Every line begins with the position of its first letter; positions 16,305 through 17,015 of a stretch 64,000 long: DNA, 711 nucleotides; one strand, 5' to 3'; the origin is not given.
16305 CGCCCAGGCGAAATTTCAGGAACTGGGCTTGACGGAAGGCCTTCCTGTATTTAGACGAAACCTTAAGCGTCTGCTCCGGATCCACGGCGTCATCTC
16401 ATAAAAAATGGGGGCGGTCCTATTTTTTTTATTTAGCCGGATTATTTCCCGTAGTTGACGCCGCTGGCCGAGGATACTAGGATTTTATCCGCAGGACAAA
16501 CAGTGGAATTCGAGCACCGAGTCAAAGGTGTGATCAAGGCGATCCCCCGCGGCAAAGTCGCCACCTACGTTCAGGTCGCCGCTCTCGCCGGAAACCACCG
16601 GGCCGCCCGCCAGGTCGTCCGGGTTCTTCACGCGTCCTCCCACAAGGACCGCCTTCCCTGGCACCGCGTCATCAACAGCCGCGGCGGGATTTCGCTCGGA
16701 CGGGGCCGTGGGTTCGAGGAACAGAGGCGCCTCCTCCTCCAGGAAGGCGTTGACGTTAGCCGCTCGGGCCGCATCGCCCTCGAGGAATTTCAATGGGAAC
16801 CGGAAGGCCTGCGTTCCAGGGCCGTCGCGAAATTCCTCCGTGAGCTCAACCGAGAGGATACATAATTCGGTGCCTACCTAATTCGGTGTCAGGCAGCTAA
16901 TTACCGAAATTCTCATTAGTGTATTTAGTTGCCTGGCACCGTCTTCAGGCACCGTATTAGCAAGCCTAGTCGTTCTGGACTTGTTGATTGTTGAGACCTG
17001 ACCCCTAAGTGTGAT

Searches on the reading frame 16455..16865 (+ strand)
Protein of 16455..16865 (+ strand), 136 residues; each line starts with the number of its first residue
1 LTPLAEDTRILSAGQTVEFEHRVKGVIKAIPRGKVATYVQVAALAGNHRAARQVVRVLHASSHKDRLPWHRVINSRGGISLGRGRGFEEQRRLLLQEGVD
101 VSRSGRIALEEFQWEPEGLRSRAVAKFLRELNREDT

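Call 59: search_protein_families(library=pfam, proteins=[window:16455-16865:+], max_evalue=0.01)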
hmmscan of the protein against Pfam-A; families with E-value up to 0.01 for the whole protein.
window:16455-16865:+ (136 aa): 1 family
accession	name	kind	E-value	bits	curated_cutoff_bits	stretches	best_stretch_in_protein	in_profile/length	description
PF01035.26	DNA_binding_1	-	1.5e-22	79.7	27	1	18-99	1-81/81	6-O-methylguanine DNA methyltransferase, DNA binding domain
